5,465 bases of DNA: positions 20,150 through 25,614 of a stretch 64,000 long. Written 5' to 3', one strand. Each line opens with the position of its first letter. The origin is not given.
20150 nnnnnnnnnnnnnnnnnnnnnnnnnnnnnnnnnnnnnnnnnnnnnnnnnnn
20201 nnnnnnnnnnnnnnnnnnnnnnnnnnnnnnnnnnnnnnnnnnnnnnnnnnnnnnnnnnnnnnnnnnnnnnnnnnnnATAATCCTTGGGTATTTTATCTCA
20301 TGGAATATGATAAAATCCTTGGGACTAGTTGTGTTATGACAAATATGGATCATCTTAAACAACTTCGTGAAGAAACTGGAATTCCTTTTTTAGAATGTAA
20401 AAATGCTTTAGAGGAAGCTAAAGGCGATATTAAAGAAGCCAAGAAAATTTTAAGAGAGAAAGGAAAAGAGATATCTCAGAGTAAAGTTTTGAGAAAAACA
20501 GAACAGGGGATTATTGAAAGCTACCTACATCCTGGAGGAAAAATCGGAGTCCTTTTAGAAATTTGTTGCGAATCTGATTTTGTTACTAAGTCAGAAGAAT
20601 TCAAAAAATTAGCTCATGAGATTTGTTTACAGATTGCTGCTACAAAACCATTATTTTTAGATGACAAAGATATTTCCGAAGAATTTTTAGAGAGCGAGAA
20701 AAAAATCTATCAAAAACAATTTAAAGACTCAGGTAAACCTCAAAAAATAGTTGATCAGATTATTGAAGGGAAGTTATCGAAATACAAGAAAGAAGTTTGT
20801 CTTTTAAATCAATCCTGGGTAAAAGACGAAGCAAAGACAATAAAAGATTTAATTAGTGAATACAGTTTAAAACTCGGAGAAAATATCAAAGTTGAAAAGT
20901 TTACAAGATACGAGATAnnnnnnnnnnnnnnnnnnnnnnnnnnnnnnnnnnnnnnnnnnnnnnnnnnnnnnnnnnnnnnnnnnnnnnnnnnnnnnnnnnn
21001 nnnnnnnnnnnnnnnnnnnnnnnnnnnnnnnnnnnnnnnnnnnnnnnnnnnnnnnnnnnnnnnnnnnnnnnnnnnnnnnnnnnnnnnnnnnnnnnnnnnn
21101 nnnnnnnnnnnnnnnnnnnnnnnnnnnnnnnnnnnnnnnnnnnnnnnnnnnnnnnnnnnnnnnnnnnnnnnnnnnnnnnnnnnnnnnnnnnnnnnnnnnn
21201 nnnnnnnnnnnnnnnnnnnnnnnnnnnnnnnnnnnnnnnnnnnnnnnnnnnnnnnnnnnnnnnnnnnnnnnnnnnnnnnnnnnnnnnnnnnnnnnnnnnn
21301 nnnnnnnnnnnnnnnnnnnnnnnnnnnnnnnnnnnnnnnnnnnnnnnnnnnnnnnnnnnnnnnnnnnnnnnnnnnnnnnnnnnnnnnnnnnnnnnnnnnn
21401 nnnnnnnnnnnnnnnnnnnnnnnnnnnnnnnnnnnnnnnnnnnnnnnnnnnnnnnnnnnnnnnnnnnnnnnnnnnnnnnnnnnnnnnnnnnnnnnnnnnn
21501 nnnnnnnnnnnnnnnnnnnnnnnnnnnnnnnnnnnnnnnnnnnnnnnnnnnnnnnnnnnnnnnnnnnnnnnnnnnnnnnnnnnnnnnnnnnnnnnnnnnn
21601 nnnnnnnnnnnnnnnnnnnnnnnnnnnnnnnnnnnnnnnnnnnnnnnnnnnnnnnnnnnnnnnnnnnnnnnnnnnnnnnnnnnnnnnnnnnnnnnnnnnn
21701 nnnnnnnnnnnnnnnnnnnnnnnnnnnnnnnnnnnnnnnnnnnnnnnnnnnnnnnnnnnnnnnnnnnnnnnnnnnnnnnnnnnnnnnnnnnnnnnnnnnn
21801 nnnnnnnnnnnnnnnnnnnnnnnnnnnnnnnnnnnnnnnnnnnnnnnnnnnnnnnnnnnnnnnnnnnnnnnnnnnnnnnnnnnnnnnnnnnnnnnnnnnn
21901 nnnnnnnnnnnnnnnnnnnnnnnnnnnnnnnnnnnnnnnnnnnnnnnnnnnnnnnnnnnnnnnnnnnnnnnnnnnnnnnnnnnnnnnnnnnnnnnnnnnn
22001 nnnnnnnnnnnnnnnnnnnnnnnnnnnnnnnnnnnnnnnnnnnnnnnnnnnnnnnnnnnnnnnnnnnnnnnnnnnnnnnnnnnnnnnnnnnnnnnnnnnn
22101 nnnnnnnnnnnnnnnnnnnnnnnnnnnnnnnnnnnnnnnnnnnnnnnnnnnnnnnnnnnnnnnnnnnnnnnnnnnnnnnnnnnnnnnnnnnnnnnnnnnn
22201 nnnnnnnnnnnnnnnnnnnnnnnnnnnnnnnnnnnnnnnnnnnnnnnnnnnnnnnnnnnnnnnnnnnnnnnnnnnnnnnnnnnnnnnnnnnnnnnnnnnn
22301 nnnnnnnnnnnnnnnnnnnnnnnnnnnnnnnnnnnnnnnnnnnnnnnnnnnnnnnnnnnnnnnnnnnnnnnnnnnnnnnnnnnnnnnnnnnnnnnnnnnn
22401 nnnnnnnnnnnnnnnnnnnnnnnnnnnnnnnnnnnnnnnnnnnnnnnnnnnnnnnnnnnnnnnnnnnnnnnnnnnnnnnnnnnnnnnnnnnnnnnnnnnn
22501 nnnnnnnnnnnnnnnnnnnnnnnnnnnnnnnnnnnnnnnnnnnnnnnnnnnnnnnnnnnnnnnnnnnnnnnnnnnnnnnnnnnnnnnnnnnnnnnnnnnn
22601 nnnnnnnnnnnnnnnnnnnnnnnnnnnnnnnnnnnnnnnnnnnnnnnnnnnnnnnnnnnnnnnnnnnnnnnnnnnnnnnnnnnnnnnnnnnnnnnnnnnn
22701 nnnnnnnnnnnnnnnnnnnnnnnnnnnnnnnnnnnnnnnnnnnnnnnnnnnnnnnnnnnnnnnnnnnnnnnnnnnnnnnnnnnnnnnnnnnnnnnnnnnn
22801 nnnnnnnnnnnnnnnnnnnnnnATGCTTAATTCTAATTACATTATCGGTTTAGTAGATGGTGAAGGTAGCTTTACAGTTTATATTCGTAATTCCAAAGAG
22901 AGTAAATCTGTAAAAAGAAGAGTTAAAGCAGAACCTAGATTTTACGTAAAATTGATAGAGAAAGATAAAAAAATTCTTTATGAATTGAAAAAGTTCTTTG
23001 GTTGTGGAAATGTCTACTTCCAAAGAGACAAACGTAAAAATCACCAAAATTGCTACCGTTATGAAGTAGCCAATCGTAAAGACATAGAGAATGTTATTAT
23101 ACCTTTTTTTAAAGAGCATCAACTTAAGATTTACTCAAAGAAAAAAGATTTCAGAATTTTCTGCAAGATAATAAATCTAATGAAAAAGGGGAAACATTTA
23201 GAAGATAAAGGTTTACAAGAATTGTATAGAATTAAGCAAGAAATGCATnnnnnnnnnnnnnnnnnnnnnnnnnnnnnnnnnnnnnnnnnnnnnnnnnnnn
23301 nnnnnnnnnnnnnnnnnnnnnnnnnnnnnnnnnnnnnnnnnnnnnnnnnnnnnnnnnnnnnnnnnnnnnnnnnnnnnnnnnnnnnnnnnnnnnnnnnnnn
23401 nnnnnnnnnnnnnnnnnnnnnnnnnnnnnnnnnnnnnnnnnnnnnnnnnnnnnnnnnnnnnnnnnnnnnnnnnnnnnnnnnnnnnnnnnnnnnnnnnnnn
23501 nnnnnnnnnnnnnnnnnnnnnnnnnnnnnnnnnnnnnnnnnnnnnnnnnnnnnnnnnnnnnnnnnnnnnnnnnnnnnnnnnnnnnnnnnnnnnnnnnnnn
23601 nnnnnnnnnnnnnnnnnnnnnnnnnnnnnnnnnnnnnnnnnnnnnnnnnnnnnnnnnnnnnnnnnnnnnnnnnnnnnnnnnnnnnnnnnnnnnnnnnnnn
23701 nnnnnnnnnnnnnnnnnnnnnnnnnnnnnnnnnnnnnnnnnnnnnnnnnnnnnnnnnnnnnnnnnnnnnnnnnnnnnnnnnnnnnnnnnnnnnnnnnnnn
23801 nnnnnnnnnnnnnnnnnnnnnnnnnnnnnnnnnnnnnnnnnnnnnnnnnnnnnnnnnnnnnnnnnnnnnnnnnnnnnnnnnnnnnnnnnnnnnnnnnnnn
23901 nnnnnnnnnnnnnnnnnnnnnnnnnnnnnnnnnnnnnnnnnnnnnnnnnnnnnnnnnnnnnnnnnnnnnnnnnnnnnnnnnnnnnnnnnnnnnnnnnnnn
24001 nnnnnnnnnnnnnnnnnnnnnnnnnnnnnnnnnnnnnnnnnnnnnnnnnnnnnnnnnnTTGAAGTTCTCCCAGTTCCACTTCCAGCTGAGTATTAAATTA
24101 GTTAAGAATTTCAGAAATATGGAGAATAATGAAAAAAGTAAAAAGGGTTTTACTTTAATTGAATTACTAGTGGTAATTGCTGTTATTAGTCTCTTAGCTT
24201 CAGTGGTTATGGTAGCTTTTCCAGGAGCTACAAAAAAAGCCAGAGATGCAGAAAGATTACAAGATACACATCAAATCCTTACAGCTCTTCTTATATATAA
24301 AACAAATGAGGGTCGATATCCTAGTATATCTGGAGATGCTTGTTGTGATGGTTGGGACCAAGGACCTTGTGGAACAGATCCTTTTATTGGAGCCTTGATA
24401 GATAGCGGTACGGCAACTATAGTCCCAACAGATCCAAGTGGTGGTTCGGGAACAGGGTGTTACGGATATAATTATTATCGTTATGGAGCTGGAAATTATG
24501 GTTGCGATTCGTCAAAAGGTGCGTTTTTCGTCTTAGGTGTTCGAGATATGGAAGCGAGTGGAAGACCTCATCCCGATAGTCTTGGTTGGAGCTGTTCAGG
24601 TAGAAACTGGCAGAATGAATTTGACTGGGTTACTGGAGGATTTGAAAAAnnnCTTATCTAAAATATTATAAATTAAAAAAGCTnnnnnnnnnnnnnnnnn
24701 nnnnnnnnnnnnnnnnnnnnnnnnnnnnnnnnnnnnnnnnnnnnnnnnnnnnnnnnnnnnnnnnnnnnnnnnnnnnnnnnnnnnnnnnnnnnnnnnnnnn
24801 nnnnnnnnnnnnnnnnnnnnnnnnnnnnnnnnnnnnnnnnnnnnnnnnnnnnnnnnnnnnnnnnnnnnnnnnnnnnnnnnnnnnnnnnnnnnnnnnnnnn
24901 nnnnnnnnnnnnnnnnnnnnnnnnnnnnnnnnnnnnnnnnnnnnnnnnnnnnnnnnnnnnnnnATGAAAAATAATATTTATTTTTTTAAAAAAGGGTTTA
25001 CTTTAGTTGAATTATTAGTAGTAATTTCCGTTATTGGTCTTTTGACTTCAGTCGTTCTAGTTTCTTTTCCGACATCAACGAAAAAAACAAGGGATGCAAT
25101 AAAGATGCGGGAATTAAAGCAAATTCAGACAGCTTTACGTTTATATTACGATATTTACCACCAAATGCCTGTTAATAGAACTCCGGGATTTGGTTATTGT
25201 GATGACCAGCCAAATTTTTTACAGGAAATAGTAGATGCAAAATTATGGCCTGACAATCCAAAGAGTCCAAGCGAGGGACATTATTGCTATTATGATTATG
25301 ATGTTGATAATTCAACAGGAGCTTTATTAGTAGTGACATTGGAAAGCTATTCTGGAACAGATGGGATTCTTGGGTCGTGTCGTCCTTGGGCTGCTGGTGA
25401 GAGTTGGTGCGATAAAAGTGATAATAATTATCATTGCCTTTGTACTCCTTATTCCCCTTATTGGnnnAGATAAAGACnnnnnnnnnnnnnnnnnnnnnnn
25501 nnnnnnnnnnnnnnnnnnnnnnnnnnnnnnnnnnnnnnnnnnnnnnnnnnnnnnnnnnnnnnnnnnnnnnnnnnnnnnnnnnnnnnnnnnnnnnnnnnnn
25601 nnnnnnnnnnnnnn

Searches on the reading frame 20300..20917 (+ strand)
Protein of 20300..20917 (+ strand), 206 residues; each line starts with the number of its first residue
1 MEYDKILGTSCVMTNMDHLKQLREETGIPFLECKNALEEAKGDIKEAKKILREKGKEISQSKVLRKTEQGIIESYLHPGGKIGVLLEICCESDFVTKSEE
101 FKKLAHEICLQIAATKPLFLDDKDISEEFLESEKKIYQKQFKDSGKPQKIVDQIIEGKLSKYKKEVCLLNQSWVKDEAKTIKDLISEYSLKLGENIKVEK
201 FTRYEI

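Call 65: search_protein_families(library=ncbifam, proteins=[window:20300-20917:+], max_evalue=0.001)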
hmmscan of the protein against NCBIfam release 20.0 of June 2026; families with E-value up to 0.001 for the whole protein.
window:20300-20917:+ (206 aa): 1 family
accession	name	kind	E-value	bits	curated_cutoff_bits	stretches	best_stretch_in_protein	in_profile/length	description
TIGR00116.1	tsf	equivalog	2.8e-49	167.9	104.05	2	104-206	176-272/293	translation elongation factor Ts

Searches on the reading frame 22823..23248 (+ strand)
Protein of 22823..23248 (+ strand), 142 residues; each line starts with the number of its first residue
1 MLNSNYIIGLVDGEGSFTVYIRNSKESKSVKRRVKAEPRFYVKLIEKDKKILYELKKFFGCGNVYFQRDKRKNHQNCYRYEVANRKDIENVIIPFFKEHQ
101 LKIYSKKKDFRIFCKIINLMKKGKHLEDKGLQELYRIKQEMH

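Call 7: search_protein_families(library=pfam, proteins=[window:22823-23248:+], max_evalue=0.01)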
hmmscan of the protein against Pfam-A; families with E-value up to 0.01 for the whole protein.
window:22823-23248:+ (142 aa): 2 families
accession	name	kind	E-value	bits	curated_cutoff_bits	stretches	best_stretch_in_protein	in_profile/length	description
PF00961.24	LAGLIDADG_1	-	2e-18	67.6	23.1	1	7-117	1-102/102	LAGLIDADG endonuclease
PF21223.3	TPPII_Ig-like-1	-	0.0051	17.6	27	0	19-69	15-66/117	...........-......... II, first Ig-like domain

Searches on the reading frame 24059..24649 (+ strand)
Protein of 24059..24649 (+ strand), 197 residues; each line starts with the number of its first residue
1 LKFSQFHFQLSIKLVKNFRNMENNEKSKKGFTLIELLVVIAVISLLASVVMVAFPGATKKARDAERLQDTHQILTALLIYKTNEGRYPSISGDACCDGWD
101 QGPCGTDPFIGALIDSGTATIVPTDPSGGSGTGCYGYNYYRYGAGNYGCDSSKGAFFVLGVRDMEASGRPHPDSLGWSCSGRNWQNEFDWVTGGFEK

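Call 65: search_protein_families(library=ncbifam, proteins=[window:24059-24649:+], max_evalue=0.001)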
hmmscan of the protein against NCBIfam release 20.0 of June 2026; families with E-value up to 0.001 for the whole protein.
window:24059-24649:+ (197 aa): 11 families
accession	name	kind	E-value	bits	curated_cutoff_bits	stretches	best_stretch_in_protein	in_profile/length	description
TIGR01710.1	typeII_sec_gspG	equivalog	3.2e-10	40.2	88.85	1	29-89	1-61/134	type II secretion system major pseudopilin GspG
TIGR01708.2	typeII_sec_gspH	equivalog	1.7e-09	37.9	80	1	29-74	2-50/169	type II secretion system minor pseudopilin GspH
TIGR02532.1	IV_pilin_GFxxxE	domain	1.1e-08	34.5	16.3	1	28-50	1-23/24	prepilin-type N-terminal cleavage/methylation domain-containing protein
NF007862.0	PRK10574.1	equivalog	4.6e-07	30.1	138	1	27-78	3-54/145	prepilin peptidase-dependent pilin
NF041013.1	T4P_ComGE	equivalog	1.4e-06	28.3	49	1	26-76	1-51/83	competence type IV pilus minor pilin ComGE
NF041775.1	typeIV_PilA_Myxo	equivalog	1.1e-05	25.6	400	1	28-91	10-73/214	type IV pilin protein PilA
NF007800.0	PRK10506.1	equivalog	3.6e-05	23.7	158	1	23-80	3-56/163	prepilin peptidase-dependent protein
TIGR02596.1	TIGR02596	subfamily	3.8e-05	23.8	70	1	31-59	1-29/196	Verru_Chthon cassette protein D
NF040999.1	pilin_ComGC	equivalog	5.2e-05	23.4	75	1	28-60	1-30/84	competence type IV pilus major pilin ComGC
NF041002.1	pilin_ComGF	equivalog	0.00038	20.7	80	1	28-63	1-36/139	competence type IV pilus minor pilin ComGF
NF040982.1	ComGD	equivalog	0.00066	20.1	70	1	28-58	1-31/139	competence type IV pilus minor pilin ComGD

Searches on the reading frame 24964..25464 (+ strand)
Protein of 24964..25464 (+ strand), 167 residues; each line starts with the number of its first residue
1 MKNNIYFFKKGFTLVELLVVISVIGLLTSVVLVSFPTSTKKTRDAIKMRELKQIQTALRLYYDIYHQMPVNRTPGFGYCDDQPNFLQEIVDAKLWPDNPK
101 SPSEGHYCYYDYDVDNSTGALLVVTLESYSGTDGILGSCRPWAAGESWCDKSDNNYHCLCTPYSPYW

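Call 65: search_protein_families(library=ncbifam, proteins=[window:24964-25464:+], max_evalue=0.001)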
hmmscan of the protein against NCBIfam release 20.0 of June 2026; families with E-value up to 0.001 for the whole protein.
window:24964-25464:+ (167 aa): 9 families
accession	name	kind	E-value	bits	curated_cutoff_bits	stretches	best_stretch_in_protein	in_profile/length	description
TIGR01708.2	typeII_sec_gspH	equivalog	2.9e-09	37.2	80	1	10-61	2-50/169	type II secretion system minor pseudopilin GspH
TIGR01710.1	typeII_sec_gspG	equivalog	1.2e-08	35.1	88.85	1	10-69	1-60/134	type II secretion system major pseudopilin GspG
TIGR02532.1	IV_pilin_GFxxxE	domain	2.2e-07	30.4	16.3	1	9-32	1-24/24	prepilin-type N-terminal cleavage/methylation domain-containing protein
NF041013.1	T4P_ComGE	equivalog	7e-06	26.1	49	1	9-54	3-48/83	competence type IV pilus minor pilin ComGE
NF040982.1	ComGD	equivalog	0.00018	22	70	1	9-53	1-45/139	competence type IV pilus minor pilin ComGD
NF041775.1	typeIV_PilA_Myxo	equivalog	0.00023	21.2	400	1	9-62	10-63/214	type IV pilin protein PilA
NF007862.0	PRK10574.1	equivalog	0.00039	20.6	138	1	9-41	4-36/145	prepilin peptidase-dependent pilin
NF040999.1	pilin_ComGC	equivalog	0.0004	20.5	75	1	9-41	1-30/84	competence type IV pilus major pilin ComGC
TIGR02596.1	TIGR02596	subfamily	0.00075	19.6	70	1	12-41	1-30/196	Verru_Chthon cassette protein D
